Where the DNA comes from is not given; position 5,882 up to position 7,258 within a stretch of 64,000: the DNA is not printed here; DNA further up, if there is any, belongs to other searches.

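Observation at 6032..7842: DUF2130-like protein (Zn ribbon, coiled coil, PD-(D/E)XK) overlapping and co-transcribed with the EVE-nuclease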

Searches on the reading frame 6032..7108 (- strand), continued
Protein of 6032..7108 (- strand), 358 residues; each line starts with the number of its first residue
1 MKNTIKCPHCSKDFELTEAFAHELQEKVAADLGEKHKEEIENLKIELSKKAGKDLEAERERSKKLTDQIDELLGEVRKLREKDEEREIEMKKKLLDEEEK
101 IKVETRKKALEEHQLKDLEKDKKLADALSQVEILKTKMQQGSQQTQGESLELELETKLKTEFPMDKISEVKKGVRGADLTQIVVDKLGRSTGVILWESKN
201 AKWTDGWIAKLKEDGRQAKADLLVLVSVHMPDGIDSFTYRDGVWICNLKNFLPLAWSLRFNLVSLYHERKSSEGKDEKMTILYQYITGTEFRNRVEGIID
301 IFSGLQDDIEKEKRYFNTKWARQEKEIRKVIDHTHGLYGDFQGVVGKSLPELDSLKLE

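Call 18: find_related_loci(query=A1, collection=genome_contigs, flank=6000)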
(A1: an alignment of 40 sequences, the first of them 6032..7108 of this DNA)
Query A1 (358 aa) in genome_contigs; peptide patterns used: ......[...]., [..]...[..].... (x = any residue, [..] = any of these).
326 stretches matched a pattern; 310 encode a relative of the query (tblastn E <= 1e-3); the best 80 are kept; 80 distinct loci.
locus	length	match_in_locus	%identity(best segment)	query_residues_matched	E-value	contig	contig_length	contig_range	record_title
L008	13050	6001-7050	73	1-357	1e-172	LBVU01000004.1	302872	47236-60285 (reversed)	MAG: Candidatus Woesebacteria bacterium GW2011_GWB1_39_10 UT17_C0004, whole genome shotgun sequence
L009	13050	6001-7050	72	1-357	3e-171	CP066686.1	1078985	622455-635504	MAG: Candidatus Woesebacteria bacterium isolate NC_groundwater_442_Ag_B-0.1um_40_41 chromosome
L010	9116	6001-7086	70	1-358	7e-171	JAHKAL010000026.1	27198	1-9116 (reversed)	MAG: Patescibacteria group bacterium isolate Undefined_mixed_planktonic.mb.4 Undefined_mixed_pla.mb.4_k141_468458, whole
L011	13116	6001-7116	68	1-357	7e-169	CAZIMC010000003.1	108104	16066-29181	MAG TPA_asm: uncultured Gammaproteobacteria bacterium isolate SRP170004_co1_20 genome assembly, contig: NODE_196_length_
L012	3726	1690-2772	71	1-357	3e-171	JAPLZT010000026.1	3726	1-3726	MAG: Candidatus Woesebacteria bacterium isolate LacPavin_0920_WC90_MAG_37_8 LacPavin_0920_WC90_scaffold_1294352, whole g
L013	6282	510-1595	71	1-358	8e-166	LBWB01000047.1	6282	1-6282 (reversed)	MAG: Candidatus Woesebacteria bacterium GW2011_GWB1_39_12 UT24_C0047, whole genome shotgun sequence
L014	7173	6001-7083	68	1-357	2e-161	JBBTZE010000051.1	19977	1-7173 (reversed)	MAG: Patescibacteria group bacterium isolate H51-bin069_1 H51_bin069_1_000000000051, whole genome shotgun sequence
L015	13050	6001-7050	72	1-357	3e-161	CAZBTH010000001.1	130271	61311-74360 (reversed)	MAG TPA_asm: uncultured Gammaproteobacteria bacterium isolate SRP062349_co2_276 genome assembly, contig: NODE_77_length_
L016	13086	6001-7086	68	1-358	5e-159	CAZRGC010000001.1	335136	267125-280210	MAG TPA_asm: uncultured Gammaproteobacteria bacterium isolate SRP173033_co1_108 genome assembly, contig: NODE_18_length_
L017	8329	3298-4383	63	1-358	6e-153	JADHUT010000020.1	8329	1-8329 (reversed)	MAG: Candidatus Microgenomates bacterium isolate BS150m-G53 BS-150m-C8127, whole genome shotgun sequence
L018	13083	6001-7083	63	1-357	7e-153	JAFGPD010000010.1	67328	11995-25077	MAG: Candidatus Woesebacteria bacterium isolate Zod_Metabat.670 k87_1687184, whole genome shotgun sequence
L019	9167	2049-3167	63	1-358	1e-151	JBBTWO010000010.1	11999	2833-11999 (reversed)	MAG: Patescibacteria group bacterium isolate H41-bin046_1 H41_bin046_1_000000000010, whole genome shotgun sequence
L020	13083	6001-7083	70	1-357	6e-149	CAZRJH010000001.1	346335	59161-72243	MAG TPA_asm: uncultured Gammaproteobacteria bacterium isolate SRP342105_co1_321 genome assembly, contig: NODE_16_length_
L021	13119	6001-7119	59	1-358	5e-144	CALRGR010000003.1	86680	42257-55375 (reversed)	MAG: Candidatus Levybacteria bacterium GW2011_GWA1_37_16 isolate Baikal-1250m-152 genome assembly, contig: Baikal-1250m-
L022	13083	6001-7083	60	1-357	6e-143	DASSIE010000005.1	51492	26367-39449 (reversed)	MAG TPA_asm: Patescibacteria group bacterium isolate SMAG_U1079 k141_200275, whole genome shotgun sequence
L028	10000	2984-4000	55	1-357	7e-131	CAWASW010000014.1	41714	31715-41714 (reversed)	MAG: Candidatus Woesebacteria bacterium isolate MFD02832.bin.1.153 genome assembly, contig: contig_41425, whole genome s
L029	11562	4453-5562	55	3-357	8e-131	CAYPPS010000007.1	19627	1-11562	MAG TPA_asm: uncultured Gammaproteobacteria bacterium isolate binchicken_co181_619 genome assembly, contig: NODE_4410_le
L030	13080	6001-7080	59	3-358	1e-130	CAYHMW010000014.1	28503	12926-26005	MAG TPA_asm: uncultured Gammaproteobacteria bacterium isolate ERP119705_co13_486 genome assembly, contig: NODE_2026_leng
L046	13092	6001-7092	54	4-352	5e-115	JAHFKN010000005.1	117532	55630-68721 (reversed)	MAG: Candidatus Gottesmanbacteria bacterium isolate nzgw410 NODE_125_length_117533_cov_18.764751, whole genome shotgun s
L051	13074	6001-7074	56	1-357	3e-112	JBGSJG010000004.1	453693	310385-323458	MAG: Patescibacteria group bacterium isolate JTS-AC151 k141_3479868, whole genome shotgun sequence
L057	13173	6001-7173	50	1-358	1e-107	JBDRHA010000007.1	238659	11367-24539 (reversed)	MAG: Candidatus Shapirobacteria bacterium isolate MEGAHIT-group-1.477 k141_1291627, whole genome shotgun sequence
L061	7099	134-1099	53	1-340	2e-104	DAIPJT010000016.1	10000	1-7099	MAG TPA_asm: Patescibacteria group bacterium isolate CTOTU11699 NODE_3470_length_10000_cov_5.844545, whole genome shotgu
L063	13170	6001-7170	48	1-357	1e-103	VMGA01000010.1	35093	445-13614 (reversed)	MAG: Microgenomates group bacterium Gr01-1014_16 G01um101416_scaffold_732, whole genome shotgun sequence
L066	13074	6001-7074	52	1-358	1e-111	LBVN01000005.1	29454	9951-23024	MAG: Candidatus Woesebacteria bacterium GW2011_GWB1_38_8b UT10_C0005, whole genome shotgun sequence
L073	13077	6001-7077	49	5-358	2e-95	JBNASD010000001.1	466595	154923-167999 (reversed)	MAG: Microgenomates group bacterium isolate Kamch4336-1-MF-07 bin3.fa-1, whole genome shotgun sequence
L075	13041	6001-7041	46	5-358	1e-94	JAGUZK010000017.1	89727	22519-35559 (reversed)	MAG: Candidatus Woesebacteria bacterium isolate DeMMO6_59 c_000000024226, whole genome shotgun sequence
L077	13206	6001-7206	43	3-355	3e-91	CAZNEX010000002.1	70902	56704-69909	MAG TPA_asm: uncultured Candidatus Saccharibacteria bacterium isolate SRP285395_co1_61 genome assembly, contig: NODE_419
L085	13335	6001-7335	42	1-357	3e-89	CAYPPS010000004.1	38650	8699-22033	MAG TPA_asm: uncultured Gammaproteobacteria bacterium isolate binchicken_co181_619 genome assembly, contig: NODE_1283_le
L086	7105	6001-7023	54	1-357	3e-85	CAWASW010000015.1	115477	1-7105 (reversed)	MAG: Candidatus Woesebacteria bacterium isolate MFD02832.bin.1.153 genome assembly, contig: contig_41427, whole genome s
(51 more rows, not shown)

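Call 23: predict_structure(alignment_id=A1)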
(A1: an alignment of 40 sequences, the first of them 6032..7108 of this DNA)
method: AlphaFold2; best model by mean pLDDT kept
length: 358 residues; sequences in the alignment: 40
mean_pLDDT: 78.5   pTM: 0.40
mean pLDDT of the five models: 78.5, 78.1, 76.2, 75.5, 69.3
residues with pLDDT >= 90: 48; 70-90: 251; 50-70: 50; < 50: 9
segments of 3 or more residues with pLDDT < 50: 137-141
pLDDT, mean of each block of 10 residues (from residue 1): 59 65 73 77 78 78 82 85 85 84 81 75 74 54 61 89 88 67 91 90 82 87 89 83 89 92 86 72 80 85 84 80 78 76 67 57
secondary structure, 60 per line:
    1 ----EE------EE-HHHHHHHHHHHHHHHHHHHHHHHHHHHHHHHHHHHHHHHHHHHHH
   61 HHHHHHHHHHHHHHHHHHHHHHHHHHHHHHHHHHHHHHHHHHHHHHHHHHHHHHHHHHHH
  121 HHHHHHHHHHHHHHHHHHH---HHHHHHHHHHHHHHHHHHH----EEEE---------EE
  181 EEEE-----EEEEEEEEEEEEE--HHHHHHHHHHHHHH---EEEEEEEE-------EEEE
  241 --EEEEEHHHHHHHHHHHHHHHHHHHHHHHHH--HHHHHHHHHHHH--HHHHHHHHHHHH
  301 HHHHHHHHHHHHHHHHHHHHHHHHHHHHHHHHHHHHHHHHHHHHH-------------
elements in order: H16-139 H143-161 E166-169 E179-184 E190-202 H205-218 E222-229 E237-240 E243-247 H248-272 H275-286 H289-345

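Call 25: search_protein_representatives(protein=window:6032-7108:-)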
Query: 358 residues. Proteins with E-value up to 0.001 (for the whole library): 4167; up to 1e-10: 2825; up to 1e-30: 1337. The best 150 are listed.
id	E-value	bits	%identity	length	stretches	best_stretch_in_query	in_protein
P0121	5.4e-104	364.7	53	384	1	3-353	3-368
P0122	2.7e-92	326.3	45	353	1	1-358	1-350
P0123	3.3e-90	319.4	44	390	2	20-354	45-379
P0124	2.0e-88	313.6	50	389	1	3-355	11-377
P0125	4.7e-88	312.3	46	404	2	75-357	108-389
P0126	1.9e-86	307.1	46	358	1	3-358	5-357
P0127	3.5e-85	302.9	45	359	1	1-357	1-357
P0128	1.4e-83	297.6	48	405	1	3-357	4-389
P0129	1.0e-81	291.5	42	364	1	4-358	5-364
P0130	2.0e-81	290.5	42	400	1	3-358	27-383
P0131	6.4e-81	288.9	44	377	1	4-349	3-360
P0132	1.2e-79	284.7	42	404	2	24-357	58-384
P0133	3.9e-79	283.0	42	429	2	12-355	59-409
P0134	4.7e-79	282.8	44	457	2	72-357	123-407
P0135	5.8e-79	282.5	43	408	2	30-353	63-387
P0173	1.3e-70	255.0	41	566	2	61-358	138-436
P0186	1.1e-69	251.9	44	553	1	61-355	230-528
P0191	2.5e-69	250.8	38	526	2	23-358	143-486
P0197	4.6e-69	249.9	39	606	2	68-358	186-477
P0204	1.3e-68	248.5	39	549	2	9-357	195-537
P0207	3.3e-68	247.1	35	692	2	23-357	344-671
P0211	7.8e-68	245.9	38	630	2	19-357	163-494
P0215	1.0e-67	245.5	39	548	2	15-357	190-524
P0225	4.7e-67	243.3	37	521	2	23-357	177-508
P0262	4.1e-65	236.9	40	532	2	71-356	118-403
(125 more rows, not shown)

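Call 32: fold_search(model_id=the predicted structure, library=pdb)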
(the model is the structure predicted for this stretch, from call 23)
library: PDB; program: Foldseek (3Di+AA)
matches with E <= 10: 390; with E <= 0.001: 0
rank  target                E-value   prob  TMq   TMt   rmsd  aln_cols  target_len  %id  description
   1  9ibq_A                2.1e-02  0.92  0.19  0.23   6.7       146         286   11  Structure of BstEII with DNA substrate (released 2026-03-04)
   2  7vsr_M                2.3e-02  0.96  0.22  0.26   7.3       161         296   10  Structure of McrBC (stalkless mutant) (released 2023-02-15)
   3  6p4o_B                2.5e-02  0.98  0.22  0.17   4.3       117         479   14  Complex of XPB helicase with Bax1 endonuclease from Sulfurisphaera tokodaii at 3.15 Angstroms resolution (released 2020-06-03)
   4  8a4c_A                2.5e-02  0.95  0.16  0.26   6.7        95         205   14  Structure of human Rep15:Rab3B complex. (released 2022-08-10)
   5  2wcz_B                3.2e-02  0.92  0.16  0.44   6.5       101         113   14  1.6A resolution structure of Archaeoglobus fulgidus Hjc, a Holliday junction resolvase from an archaeal hyperthermophi (released 2009-03-24)
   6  6hz4_M                4.4e-02  0.89  0.22  0.23   7.6       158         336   11  Structure of McrBC without DNA binding domains (one half of the full complex) (released 2019-07-24)
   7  8a4c_C                5.0e-02  0.96  0.17  0.29   5.6        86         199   13  Structure of human Rep15:Rab3B complex. (released 2022-08-10)
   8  6p4w_B                6.1e-02  0.80  0.18  0.17   4.9       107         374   14  XPB helicase in a complex with truncated Bax1 from Sulfurisphaera tokodaii at 2.96 Angstrom resolution (released 2020-06-03)
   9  8a4a_A                7.3e-02  0.94  0.15  0.25   6.8        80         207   14  Structure of human Rep15 in complex with bovine Rab3C. (released 2022-08-10)
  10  3dnx                  7.8e-02  0.69  0.17  0.35   5.9       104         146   14  SPO1766 protein of unknown function from Silicibacter pomeroyi. (released 2008-09-02)
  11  2e52_B                7.8e-02  0.69  0.21  0.25  32.4       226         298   12  Crystal structural analysis of HindIII restriction endonuclease in complex with cognate DNA at 2.0 angstrom resolution (released 2007-12-18)
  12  4f0p_B                8.3e-02  0.69  0.19  0.16  11.3       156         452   15  MspJI Restriction Endonuclease - P31 Form (released 2012-08-08)
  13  6p4o_F                9.4e-02  0.93  0.23  0.17   4.2       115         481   14  Complex of XPB helicase with Bax1 endonuclease from Sulfurisphaera tokodaii at 3.15 Angstroms resolution (released 2020-06-03)
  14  9qcc_M                1.0e-01  0.92  0.14  0.12   4.1        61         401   18  Activated XauSPARDA filament assembly with bound dsDNA substrate (released 2025-12-17)
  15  6p4w_D                1.1e-01  0.85  0.22  0.21   4.5       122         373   14  XPB helicase in a complex with truncated Bax1 from Sulfurisphaera tokodaii at 2.96 Angstrom resolution (released 2020-06-03)
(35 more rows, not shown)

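Call 41: search_protein_families(library=phrogs, proteins=[window:6032-7108:-], max_evalue=0.001)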
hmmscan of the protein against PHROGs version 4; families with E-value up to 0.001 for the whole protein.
window:6032-7108:- (358 aa): 0 families

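Call 42: search_dna_similar(query=window:6032-7108:-, collection=phages, mode=protein, max_rows=15)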
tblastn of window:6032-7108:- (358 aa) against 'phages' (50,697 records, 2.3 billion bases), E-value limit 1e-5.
Records with a match: 7; places in all: 7; records where one place covers at least 80% of the query: 0.
Best place of each record, by identity: <60% 7.
By first word of the organism name: Bacteriophage 7.
By host as written in the record: Helicobacter heilmannii 6; Helicobacter heilmannii ASB1.4 1.
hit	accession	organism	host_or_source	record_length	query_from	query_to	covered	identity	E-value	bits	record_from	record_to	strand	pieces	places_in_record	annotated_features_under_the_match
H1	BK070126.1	Bacteriophage sp.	Helicobacter heilmannii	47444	142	357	60%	35.7%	3e-32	133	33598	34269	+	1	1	hypothetical protein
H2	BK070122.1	Bacteriophage sp.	Helicobacter heilmannii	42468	142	357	60%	35.7%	4e-32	133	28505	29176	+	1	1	hypothetical protein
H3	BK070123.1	Bacteriophage sp.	Helicobacter heilmannii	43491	142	357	60%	35.7%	4e-32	133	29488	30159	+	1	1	hypothetical protein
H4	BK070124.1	Bacteriophage sp.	Helicobacter heilmannii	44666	142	357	60%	35.7%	4e-32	133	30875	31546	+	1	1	hypothetical protein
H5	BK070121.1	Bacteriophage sp.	Helicobacter heilmannii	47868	142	357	60%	35.7%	4e-32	133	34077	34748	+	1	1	hypothetical protein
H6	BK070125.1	Bacteriophage sp.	Helicobacter heilmannii ASB1.4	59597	142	357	60%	35.7%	4e-32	133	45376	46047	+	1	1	hypothetical protein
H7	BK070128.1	Bacteriophage sp.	Helicobacter heilmannii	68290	142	357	60%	35.7%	4e-32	133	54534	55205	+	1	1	hypothetical protein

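Call 43: search_dna_similar(query=window:6032-7108:-, collection=plasmids, mode=protein, max_rows=25)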
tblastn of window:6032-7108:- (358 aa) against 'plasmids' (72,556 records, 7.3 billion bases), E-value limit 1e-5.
Records with a match: 46; places in all: 56; records where one place covers at least 80% of the query: 16.
Best place of each record, by identity: <60% 46.
By first word of the organism name: Bradyrhizobium 32; Mesorhizobium 3; Aminobacter 3; Sulfurimonas 2; Chryseobacterium 2; Granulicella 2; Aliarcobacter 1; Skermanella 1.
By predicted mobility (MOB-suite, as given by PLSDB): conjugative 20; non-mobilizable 17; mobilizable 9.
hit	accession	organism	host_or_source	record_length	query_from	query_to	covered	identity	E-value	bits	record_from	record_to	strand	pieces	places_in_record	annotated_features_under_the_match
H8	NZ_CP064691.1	Bradyrhizobium sp. 192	Acmispon strigosus,cell culture,root ...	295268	4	355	98%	36.2%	7e-57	206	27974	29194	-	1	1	DUF2130 domain-containing protein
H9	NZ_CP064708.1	Bradyrhizobium sp. 131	Acmispon strigosus,cell culture,root ...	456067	4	355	98%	35.9%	6e-57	207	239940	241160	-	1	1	DUF2130 domain-containing protein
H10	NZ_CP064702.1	Bradyrhizobium sp. 172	Acmispon strigosus,cell culture,root ...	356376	4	355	98%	35.9%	9e-57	206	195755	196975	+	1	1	DUF2130 domain-containing protein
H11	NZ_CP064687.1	Bradyrhizobium sp. 4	Acmispon strigosus,cell culture,root ...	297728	4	355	98%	35.9%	1e-56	206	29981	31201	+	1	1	DUF2130 domain-containing protein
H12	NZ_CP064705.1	Bradyrhizobium sp. 155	Acmispon strigosus,cell culture,root ...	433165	4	355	98%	35.9%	2e-56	205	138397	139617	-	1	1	DUF2130 domain-containing protein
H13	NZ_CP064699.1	Bradyrhizobium sp. 183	Acmispon strigosus,cell culture,root ...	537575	4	355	98%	35.7%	1e-56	206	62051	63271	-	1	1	DUF2130 domain-containing protein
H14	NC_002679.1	Mesorhizobium japonicum MAFF 303099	-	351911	4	355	98%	35.4%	9e-54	197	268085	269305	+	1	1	DUF2130 domain-containing protein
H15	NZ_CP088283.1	Bradyrhizobium quebecense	soybean cv. AC Glengarry,Cell ...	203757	4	355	98%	34.2%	8e-56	203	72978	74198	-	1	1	DUF2130 domain-containing protein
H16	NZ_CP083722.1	Bradyrhizobium sp. 41S5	Glycine max cv. AC Glengarry,Cell ...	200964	4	355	98%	33.8%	2e-55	202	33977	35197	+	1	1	DUF2130 domain-containing protein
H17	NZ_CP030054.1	Bradyrhizobium guangzhouense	Arachis hypogaea,Microbe,nodule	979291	4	355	98%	32.0%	8e-41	160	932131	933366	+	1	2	none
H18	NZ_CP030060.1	Bradyrhizobium sp. CCBAU 53351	Arachis hypogaea,Microbe,nodule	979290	4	355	98%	32.0%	8e-41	160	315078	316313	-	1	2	none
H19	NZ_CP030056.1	Bradyrhizobium sp. CCBAU 53340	Arachis hypogaea,Microbe,nodule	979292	4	355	98%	32.0%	8e-41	160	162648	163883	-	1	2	none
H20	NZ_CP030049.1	Bradyrhizobium sp. CCBAU 53338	Arachis hypogaea,Microbe,nodule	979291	4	355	98%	32.0%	8e-41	160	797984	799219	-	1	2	none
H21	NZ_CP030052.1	Bradyrhizobium guangdongense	peanut,cell culture,roots of peanut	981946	4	355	98%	32.0%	8e-41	160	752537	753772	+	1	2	none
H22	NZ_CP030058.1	Bradyrhizobium guangdongense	Arachis hypogaea,Microbe,nodule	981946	4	355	98%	32.0%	8e-41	160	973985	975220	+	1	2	none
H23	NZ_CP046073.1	Sulfurimonas aquatica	cell culture,lake water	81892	2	358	100%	30.7%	1e-44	171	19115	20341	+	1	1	DUF2130 domain-containing protein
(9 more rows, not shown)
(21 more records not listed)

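Call 44: get_annotated_region(hit=H14, flank=6000)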
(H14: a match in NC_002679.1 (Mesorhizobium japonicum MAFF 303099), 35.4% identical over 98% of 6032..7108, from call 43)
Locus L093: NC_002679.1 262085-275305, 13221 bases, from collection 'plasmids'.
description: Mesorhizobium japonicum MAFF 303099 plasmid pMLa, complete sequence
organism: Mesorhizobium japonicum MAFF 303099 (NCBI taxid 266835)
taxonomy: Bacteria; Pseudomonadota; Alphaproteobacteria; Hyphomicrobiales; Phyllobacteriaceae; Mesorhizobium; Mesorhizobium japonicum; Mesorhizobium japonicum MAFF 303099
host: -; source: -; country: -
typing (MOB-suite, as given by PLSDB): conjugative; relaxase MOBP,MOBP; mating-pair formation MPF_T
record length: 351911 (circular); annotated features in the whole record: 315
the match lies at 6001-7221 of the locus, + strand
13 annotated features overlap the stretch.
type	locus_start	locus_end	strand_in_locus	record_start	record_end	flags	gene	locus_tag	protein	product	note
CDS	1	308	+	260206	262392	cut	-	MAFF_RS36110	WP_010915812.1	tetratricopeptide repeat protein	-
CDS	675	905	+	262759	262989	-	-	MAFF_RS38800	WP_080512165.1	XRE family transcriptional regulator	-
CDS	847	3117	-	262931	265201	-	-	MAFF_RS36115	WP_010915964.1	relaxase/mobilization nuclease domain-containing protein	-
CDS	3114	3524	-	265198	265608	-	-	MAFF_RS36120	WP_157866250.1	hypothetical protein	-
CDS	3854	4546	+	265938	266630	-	-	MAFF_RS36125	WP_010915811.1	ParA family protein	-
CDS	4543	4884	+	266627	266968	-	-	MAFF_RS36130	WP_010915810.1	hypothetical protein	-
CDS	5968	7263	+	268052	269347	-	-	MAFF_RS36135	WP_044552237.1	DUF2130 domain-containing protein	-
CDS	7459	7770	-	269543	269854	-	-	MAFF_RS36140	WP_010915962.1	DUF736 domain-containing protein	-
CDS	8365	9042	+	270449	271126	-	-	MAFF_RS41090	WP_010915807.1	hypothetical protein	-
CDS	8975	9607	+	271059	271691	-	-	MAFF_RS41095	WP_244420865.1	hypothetical protein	-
CDS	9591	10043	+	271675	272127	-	-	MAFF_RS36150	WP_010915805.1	hypothetical protein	-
CDS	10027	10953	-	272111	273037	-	-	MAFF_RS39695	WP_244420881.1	zincin-like metallopeptidase domain-containing protein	-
CDS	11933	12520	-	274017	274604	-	-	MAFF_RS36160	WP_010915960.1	hypothetical protein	-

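Call 45: get_annotated_region(hit=H23, flank=6000)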
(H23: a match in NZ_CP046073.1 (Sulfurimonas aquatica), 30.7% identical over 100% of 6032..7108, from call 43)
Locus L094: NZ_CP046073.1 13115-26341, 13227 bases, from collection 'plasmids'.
description: Sulfurimonas aquatica strain H1576 plasmid pSULFM1, complete sequence
organism: Sulfurimonas aquatica (NCBI taxid 2672570)
taxonomy: Bacteria; Campylobacterota; Epsilonproteobacteria; Campylobacterales; Sulfurimonadaceae; Sulfurimonas; Sulfurimonas aquatica
host: -; source: cell culture,lake water; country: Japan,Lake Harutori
typing (MOB-suite, as given by PLSDB): non-mobilizable
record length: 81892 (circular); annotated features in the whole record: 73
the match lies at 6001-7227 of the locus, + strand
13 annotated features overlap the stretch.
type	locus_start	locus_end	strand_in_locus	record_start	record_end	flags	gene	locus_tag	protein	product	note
CDS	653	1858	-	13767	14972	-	-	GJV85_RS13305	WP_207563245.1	Fic family protein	-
CDS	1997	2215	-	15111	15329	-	-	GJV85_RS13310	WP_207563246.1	XRE family transcriptional regulator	-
CDS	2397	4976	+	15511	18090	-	-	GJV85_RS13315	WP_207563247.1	hypothetical protein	-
CDS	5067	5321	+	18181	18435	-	-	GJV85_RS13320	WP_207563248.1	WGR domain-containing protein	-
CDS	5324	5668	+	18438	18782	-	-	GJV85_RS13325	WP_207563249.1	hypothetical protein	-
CDS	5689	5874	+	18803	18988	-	-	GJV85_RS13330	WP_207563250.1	hypothetical protein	-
CDS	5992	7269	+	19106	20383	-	-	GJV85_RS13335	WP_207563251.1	DUF2130 domain-containing protein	-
CDS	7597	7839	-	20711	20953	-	-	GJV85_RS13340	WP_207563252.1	helix-turn-helix transcriptional regulator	-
CDS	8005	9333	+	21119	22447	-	-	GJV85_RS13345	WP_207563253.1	hypothetical protein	-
CDS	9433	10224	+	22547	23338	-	-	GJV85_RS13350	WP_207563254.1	hypothetical protein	-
CDS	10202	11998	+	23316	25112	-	-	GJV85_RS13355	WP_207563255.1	caspase family protein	GO:0006508 - proteolysis [Evidence IEA]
CDS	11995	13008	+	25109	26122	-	-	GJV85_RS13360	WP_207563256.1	LPP20 family lipoprotein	-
CDS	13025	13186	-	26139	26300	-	-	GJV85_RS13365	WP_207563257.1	hypothetical protein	-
